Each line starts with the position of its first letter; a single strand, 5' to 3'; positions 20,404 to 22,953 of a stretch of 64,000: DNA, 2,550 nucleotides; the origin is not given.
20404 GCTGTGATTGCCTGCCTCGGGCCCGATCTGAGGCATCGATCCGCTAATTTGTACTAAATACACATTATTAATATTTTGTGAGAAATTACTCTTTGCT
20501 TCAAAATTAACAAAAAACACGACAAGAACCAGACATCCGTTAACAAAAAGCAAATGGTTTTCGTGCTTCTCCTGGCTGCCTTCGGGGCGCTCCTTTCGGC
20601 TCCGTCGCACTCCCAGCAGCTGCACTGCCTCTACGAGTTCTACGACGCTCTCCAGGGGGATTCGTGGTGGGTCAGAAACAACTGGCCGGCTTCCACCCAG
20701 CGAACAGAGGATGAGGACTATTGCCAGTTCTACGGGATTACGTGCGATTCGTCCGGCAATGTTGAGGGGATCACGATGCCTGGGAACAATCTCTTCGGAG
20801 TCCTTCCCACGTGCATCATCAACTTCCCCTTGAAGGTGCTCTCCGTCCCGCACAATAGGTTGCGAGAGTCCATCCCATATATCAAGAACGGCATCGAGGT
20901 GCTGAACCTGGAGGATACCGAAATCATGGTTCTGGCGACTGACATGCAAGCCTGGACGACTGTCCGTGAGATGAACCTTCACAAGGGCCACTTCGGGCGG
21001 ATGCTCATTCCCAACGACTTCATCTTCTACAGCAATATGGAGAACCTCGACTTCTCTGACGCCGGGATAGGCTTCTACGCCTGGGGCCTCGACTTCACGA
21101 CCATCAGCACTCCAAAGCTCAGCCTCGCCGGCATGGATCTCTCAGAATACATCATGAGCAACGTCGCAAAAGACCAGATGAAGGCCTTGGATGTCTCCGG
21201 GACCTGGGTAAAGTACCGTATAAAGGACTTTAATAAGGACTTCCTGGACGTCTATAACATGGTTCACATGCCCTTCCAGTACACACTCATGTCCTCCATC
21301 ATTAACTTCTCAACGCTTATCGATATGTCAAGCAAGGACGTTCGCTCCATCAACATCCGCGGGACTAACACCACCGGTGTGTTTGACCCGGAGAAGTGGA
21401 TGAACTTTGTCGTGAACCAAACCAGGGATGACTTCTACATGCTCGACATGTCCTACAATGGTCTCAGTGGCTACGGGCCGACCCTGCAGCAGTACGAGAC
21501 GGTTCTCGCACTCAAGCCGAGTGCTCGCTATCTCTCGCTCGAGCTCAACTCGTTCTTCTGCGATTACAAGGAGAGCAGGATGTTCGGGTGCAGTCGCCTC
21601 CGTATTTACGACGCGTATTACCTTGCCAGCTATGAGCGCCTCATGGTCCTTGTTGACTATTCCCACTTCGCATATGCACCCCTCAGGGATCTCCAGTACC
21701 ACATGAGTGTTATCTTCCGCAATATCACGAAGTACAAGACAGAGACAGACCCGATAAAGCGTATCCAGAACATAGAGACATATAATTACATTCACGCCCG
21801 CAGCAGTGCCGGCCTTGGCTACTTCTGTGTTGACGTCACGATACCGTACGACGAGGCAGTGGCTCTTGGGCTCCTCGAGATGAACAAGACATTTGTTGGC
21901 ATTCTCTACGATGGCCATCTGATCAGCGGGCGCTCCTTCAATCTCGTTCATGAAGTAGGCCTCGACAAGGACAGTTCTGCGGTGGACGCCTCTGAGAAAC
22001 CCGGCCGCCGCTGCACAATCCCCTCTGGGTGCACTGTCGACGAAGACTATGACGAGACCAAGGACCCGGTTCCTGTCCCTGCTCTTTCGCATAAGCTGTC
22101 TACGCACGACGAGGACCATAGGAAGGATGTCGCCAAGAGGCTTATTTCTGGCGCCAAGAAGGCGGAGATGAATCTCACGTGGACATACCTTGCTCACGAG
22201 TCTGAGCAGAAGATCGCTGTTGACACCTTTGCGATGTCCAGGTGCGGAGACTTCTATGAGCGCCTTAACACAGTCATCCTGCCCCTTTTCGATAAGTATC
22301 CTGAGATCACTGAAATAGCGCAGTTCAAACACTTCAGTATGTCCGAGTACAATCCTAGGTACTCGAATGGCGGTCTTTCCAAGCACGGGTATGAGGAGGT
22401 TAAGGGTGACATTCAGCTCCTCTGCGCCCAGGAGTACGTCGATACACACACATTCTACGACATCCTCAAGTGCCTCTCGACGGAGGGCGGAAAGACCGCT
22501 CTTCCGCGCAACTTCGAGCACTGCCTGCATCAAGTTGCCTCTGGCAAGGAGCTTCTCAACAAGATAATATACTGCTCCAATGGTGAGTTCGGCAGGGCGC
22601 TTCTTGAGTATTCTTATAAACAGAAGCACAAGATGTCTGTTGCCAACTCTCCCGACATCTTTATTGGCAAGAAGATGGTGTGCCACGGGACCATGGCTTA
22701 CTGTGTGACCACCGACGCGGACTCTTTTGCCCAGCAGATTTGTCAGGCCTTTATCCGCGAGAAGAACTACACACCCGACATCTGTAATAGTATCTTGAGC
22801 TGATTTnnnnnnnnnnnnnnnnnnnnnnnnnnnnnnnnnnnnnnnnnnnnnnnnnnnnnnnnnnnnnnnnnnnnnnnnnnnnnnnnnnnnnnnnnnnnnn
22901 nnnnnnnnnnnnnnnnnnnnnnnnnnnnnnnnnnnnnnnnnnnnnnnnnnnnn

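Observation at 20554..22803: Large cyst-wall-protein-like secreted LRR protein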

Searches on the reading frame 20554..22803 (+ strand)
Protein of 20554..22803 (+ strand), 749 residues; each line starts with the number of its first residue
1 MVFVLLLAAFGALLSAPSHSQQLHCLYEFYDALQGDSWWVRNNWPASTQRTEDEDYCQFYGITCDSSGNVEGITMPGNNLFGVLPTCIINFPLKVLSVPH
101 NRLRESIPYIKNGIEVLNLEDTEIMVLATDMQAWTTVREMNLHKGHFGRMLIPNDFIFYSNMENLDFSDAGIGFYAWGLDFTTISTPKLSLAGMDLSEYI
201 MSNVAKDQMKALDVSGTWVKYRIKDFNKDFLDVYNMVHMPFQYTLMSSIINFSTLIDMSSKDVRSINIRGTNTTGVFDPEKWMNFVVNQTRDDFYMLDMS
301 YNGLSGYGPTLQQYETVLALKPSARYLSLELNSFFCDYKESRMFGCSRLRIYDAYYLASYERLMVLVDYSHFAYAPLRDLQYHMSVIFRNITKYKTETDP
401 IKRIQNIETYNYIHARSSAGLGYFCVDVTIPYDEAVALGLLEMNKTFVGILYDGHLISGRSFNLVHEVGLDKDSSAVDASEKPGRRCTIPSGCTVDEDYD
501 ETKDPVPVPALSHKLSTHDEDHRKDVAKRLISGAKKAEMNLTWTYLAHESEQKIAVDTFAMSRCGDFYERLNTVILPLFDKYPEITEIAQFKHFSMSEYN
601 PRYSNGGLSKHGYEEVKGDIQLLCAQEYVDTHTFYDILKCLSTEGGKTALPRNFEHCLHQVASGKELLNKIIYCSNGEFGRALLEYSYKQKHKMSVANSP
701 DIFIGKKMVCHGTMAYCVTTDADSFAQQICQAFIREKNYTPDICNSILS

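Call 3: search_protein_families(library=pfam, proteins=[window:20554-22803:+], max_evalue=10)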
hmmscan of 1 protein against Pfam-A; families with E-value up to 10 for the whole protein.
window:20554-22803:+ (749 aa): 3 families
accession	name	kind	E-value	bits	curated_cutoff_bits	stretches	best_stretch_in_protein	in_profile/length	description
PF03227.22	GILT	-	1.3e-05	25.9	22.4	1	556-660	2-106/107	Gamma interferon inducible lysosomal thiol reductase (GILT)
PF08263.17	LRRNT_2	-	0.0044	17.7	20.7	1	19-65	1-41/41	Leucine rich repeat N-terminal domain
PF00560.39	LRR_1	-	0.18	12.5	20.6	0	297-309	5-17/23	Leucine Rich Repeat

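Call 4: search_solved_structures(query=window:20554-22800:+, max_evalue=10, show_alignments=3)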
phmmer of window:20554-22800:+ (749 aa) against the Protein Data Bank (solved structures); distinct sequences matched with E-value up to 10: 19.
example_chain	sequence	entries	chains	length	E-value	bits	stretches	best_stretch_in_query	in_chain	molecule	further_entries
7brc_A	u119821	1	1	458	2.1e-05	26.1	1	54-173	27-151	Receptor-like kinase TMK3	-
4mna_A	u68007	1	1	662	0.00012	23.6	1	21-109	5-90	LRR receptor-like serine/threonine-protein kinase FLS2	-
4mn8_A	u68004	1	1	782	0.002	19.6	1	21-109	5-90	LRR receptor-like serine/threonine-protein kinase FLS2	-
4hq1_A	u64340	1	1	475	0.0067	17.8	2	45-174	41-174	Probable receptor protein kinase TMK1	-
6iw0_H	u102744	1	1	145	0.05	15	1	299-354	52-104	Heavy chain of monoclonal antibody 5A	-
7txh_B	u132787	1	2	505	0.63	11.3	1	95-157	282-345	Leucine-rich repeat protein SHOC-2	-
7t7a_A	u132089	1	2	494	0.97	10.7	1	95-158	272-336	Leucine-rich repeat protein SHOC-2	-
9btm_B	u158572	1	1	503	1.1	10.6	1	95-158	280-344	Leucine-rich repeat protein SHOC-2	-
7tvg_D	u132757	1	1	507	1.1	10.6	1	95-158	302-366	Leucine-rich repeat protein SHOC-2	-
7tyg_A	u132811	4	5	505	1.1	10.6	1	95-158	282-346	Leucine-rich repeat protein SHOC-2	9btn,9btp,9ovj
9o65_A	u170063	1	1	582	1.1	10.5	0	95-159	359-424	Leucine-rich repeat protein SHOC-2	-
5ixo_A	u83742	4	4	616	1.1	10.5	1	51-106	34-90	Receptor-like protein kinase 5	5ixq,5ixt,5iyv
5iyx_A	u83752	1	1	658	1.4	10.2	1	51-106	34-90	Receptor-like protein kinase 5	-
7sd0_A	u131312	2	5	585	1.5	10.1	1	95-159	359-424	Leucine-rich repeat protein SHOC-2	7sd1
7tvf_A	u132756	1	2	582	1.5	10.1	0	95-159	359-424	Leucine-rich repeat protein SHOC-2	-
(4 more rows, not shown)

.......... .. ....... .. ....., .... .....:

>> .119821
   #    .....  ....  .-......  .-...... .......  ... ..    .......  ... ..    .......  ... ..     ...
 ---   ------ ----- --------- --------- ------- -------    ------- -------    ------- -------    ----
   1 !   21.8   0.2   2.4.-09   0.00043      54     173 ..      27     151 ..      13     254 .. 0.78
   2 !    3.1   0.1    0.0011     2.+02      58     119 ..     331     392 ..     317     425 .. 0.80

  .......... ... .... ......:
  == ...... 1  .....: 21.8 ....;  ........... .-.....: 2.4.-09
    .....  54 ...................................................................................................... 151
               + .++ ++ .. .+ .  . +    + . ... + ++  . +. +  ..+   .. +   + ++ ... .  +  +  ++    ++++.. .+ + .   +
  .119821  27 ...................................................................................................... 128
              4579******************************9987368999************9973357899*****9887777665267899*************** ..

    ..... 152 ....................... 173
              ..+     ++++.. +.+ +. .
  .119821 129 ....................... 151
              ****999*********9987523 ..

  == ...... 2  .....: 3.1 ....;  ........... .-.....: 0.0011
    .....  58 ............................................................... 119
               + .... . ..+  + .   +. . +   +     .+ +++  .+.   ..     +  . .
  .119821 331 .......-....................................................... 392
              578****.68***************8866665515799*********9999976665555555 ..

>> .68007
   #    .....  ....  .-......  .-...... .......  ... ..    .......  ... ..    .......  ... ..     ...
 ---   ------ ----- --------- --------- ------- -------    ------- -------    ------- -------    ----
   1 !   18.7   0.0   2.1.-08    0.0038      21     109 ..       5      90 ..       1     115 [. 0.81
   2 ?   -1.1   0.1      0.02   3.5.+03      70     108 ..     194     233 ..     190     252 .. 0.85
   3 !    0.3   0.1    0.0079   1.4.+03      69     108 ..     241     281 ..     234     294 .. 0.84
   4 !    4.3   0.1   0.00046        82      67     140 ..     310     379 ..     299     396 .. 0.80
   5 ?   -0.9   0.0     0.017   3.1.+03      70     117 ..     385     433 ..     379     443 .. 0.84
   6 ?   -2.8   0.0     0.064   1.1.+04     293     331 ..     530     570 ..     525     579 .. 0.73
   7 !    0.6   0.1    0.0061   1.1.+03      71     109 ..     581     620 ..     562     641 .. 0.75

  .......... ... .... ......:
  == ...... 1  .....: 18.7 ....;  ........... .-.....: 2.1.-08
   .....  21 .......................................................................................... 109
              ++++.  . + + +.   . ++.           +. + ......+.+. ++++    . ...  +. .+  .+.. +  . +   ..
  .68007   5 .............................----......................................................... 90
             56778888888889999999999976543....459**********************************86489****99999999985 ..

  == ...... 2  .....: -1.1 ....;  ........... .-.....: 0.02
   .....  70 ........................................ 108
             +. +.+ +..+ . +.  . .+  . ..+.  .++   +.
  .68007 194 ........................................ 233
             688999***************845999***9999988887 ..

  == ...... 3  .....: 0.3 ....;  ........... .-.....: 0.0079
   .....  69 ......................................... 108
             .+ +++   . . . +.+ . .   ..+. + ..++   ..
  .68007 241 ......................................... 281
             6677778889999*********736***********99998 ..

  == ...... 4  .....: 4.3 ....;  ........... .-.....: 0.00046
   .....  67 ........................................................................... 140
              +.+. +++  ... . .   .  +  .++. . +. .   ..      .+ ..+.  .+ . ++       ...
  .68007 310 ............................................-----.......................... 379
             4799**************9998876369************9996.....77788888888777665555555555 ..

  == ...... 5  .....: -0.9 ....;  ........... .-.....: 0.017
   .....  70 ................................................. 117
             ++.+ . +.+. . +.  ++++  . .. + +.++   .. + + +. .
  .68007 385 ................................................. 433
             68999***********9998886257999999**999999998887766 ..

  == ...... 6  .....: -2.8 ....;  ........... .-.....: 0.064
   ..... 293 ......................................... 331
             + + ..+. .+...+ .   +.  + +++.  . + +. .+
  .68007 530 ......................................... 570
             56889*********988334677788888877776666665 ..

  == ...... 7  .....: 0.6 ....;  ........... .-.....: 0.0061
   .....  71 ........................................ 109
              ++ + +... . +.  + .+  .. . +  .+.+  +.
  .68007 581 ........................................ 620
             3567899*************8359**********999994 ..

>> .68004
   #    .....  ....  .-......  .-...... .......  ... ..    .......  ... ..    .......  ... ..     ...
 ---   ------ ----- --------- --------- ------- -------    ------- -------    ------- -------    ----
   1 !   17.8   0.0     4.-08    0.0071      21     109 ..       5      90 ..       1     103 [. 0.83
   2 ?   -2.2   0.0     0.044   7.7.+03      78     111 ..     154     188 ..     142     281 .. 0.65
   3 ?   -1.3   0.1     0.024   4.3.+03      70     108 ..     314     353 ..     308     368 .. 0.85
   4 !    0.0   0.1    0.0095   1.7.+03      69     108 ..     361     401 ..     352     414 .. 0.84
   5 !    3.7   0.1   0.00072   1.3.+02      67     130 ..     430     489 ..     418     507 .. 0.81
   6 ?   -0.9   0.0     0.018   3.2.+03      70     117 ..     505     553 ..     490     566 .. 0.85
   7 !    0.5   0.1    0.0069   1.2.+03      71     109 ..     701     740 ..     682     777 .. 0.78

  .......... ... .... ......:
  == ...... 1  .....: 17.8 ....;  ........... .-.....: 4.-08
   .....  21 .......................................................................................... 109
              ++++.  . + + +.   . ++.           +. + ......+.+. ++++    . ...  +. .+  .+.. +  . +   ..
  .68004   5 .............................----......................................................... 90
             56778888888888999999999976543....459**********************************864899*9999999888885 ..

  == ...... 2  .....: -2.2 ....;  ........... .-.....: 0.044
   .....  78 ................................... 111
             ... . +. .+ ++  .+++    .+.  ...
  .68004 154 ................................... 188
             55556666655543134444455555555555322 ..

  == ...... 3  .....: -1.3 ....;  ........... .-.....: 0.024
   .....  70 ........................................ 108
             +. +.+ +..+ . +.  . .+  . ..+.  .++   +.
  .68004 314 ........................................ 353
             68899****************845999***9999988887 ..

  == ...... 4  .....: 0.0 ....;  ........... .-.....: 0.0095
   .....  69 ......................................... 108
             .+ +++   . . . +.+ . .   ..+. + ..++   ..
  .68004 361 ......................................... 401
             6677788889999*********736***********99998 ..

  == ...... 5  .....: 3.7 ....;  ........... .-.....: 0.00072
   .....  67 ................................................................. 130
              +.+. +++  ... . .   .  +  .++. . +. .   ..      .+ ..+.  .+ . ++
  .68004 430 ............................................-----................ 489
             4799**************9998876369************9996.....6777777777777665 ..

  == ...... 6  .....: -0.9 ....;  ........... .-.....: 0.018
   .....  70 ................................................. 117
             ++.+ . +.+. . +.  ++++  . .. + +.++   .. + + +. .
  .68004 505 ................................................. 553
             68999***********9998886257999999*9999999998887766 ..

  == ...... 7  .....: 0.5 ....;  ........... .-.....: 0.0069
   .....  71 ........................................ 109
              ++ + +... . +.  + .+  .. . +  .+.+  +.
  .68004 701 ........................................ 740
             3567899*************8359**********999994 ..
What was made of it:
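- Closest known: Plant LRR receptor ectodomains. Same: Best PDB sequence matches for aa 21-173 (TMK3 E=2e-5, FLS2 E=1e-4; call 4).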

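Call 5: find_homologous_proteins(query=window:20554-22800:+)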
Query window:20554-22800:+ (749 aa): 8 proteins with E <= 0.001 among 8000 candidates.
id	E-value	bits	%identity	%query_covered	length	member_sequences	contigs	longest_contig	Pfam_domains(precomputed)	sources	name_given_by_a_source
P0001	0.0e+0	1753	99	100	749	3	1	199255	PF03227.23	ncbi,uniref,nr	ncbi:Leucine rich repeat family, N-terminal domain protein [Giardia duodenalis]|uniref:Leucine rich 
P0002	0.0e+0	1579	88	100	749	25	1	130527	-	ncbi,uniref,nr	ncbi:Leucine rich repeat family, N-terminal domain protein [Giardia duodenalis]|uniref:Leucine rich 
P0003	0.0e+0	1570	99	90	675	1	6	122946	PF03227.23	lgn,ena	-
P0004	0.0e+0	1440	80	100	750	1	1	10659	PF03227.23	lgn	-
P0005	0.0e+0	1244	99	72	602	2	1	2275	-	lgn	-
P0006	0.0e+0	1243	77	90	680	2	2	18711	PF03227.23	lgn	-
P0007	1.2e-9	55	29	19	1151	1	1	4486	PF12733.14,PF23598.2,PF14580.13,PF24141.2,PF25019.1,PF00560.40,PF00028.24,PF12799.14,PF13855.13,PF23211.1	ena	-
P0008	2.3e-5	41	29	19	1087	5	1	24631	PF12733.14,PF23598.2,PF24141.2,PF25019.1,PF00560.40,PF00028.24,PF12799.14,PF13855.13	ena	-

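Call 21: list_cluster_members(proteins=[window:20554-22800:+, P0001, P0002])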
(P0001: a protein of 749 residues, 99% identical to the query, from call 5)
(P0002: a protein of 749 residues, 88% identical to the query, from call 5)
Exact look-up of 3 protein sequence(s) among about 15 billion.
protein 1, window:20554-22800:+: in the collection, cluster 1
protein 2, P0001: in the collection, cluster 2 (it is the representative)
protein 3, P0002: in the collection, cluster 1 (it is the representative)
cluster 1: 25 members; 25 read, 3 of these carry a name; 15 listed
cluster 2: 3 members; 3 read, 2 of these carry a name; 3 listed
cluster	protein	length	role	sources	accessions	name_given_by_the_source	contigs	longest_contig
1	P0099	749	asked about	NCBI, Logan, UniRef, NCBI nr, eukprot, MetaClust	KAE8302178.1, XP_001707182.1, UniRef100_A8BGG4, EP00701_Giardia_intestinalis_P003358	Leucine-rich repeat protein 1 virus receptor protein [Giardia duodenalis] | Leucine-rich repeat protein 1 virus receptor protein n=1 Tax=Giardia intestinalis (strain ... | Leucine-rich repeat protein 1 virus receptor protein [Giardia intestinalis]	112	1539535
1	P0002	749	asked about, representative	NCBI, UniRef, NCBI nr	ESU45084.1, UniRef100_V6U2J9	Leucine rich repeat family, N-terminal domain protein [Giardia duodenalis] | Leucine rich repeat family, N-terminal domain protein n=1 Tax=Giardia intestinalis ... | Leucine rich repeat family, N-terminal domain protein [Giardia intestinalis]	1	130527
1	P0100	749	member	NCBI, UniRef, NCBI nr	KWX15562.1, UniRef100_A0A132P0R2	Leucine rich repeat family/ N-terminal domain protein/virus receptor [Giardia duodenalis ... | Leucine rich repeat family/ N-terminal domain protein/virus receptor n=1 Tax=Giardia ... | Leucine rich repeat family/ N-terminal domain protein/virus receptor [Giardia ...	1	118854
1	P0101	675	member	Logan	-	-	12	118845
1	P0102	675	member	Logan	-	-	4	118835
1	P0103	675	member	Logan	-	-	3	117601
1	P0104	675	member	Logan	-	-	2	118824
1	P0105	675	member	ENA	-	-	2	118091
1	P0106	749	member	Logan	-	-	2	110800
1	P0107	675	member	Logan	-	-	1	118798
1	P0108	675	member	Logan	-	-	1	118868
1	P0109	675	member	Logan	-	-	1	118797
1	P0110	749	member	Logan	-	-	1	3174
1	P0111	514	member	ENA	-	-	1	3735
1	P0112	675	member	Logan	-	-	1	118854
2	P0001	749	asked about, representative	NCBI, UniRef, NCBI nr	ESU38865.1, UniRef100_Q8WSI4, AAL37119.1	Leucine rich repeat family, N-terminal domain protein [Giardia duodenalis] | Leucine rich repeat family, N-terminal domain protein n=1 Tax=Giardia intestinalis ... | virus receptor protein [Giardia intestinalis]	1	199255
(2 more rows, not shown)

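Call 33: predict_structure(alignment_id=A1)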
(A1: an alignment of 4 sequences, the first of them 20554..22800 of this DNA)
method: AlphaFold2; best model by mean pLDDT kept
length: 749 residues; sequences in the alignment: 4
mean_pLDDT: 29.0   pTM: 0.18
mean pLDDT of the five models: 29.0, 28.5, 27.4, 27.0, 25.6
residues with pLDDT >= 90: 0; 70-90: 0; 50-70: 0; < 50: 749
segments of 3 or more residues with pLDDT < 50: 1-749
pLDDT, mean of each block of 10 residues (from residue 1): 45 40 39 33 31 28 40 33 26 31 30 33 33 36 32 26 29 26 26 30 28 24 24 24 23 26 29 29 31 30 27 34 29 25 25 26 27 24 24 30 30 23 25 30 24 23 25 26 27 33 27 26 29 25 21 26 31 34 29 24 27 28 29 33 29 29 28 28 31 27 28 27 38 38 34
secondary structure, 60 per line:
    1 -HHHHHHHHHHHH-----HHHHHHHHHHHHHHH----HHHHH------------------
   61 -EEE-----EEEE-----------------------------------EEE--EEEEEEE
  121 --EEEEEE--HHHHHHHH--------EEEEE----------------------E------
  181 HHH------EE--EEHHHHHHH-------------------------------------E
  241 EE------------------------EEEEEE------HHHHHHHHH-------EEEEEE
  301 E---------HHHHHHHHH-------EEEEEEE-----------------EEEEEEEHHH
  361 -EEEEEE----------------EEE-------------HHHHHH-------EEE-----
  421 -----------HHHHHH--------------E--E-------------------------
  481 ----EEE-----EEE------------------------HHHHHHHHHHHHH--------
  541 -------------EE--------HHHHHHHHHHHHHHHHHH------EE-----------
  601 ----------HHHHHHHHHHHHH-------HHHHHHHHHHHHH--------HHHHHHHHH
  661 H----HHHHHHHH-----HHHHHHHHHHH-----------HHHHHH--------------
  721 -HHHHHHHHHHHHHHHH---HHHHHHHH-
elements in order (helices of 4 or more, strands of 3 or more residues): H2-13 H19-33 H38-42 E62-64 E70-73 E109-111 E114-120 E123-128 H131-138 E147-151 H196-202 E240-242 E267-272 H279-287 E295-301 H311-319 E327-333 E351-357 E362-367 E384-386 H400-405 E413-415 H432-437 E485-487 E493-495 H520-532 H564-581 H611-623 H631-643 H652-661 H666-673 H679-689 H701-706 H722-737 H741-748
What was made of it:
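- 21592..22188 (+): Middle region aa 347-545 of unknown fold; it contains the variable, Asp/Ser-rich linker aa 459-535 (nt 21928-22158). No usable structure model (call 33).
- The full-length model failed (pLDDT 29; call 33), so the relative arrangement of the modules and the fold of aa 347-545 are unknown.
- Tried and rejected: Full-length AlphaFold2 model (call 33).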

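Call 34: search_protein_representatives(protein=window:20884-22800:+)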
Query: 639 residues. Proteins with E-value up to 0.001 (for the whole library): 151; up to 1e-10: 18; up to 1e-30: 3. The best 150 are listed.
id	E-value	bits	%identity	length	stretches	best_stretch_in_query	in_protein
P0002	0.0e+00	1322.5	87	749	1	1-638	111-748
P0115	1.0e-99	351.1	33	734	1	3-637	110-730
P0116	7.4e-34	133.6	31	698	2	440-638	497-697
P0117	8.2e-30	120.2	28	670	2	430-637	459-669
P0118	5.1e-28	114.3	27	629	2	439-634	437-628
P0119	1.9e-23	99.2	26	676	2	439-636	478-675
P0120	3.9e-21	91.6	29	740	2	441-623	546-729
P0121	1.1e-20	90.0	25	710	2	444-637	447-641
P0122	1.2e-19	86.7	26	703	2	440-634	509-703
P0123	2.5e-17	79.0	27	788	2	439-613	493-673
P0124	3.0e-16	75.4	26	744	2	440-625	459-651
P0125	2.1e-14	69.3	28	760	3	426-636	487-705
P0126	1.2e-12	63.6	28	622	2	440-602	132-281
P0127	1.2e-12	63.5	32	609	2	442-606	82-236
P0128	1.6e-11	59.8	27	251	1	436-636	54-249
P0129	1.7e-11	59.7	27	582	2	435-620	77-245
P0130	7.2e-11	57.6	28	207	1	442-636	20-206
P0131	9.5e-11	57.2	31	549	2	440-599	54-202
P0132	1.5e-10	56.6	28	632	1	443-624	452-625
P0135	3.4e-10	55.4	28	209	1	440-623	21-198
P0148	1.0e-08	50.5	26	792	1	440-620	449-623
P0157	8.5e-08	47.5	26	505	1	438-626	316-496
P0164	2.0e-07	46.2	29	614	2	444-596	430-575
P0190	5.3e-06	41.6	26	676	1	441-630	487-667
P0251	4.8e-04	35.1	26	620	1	450-627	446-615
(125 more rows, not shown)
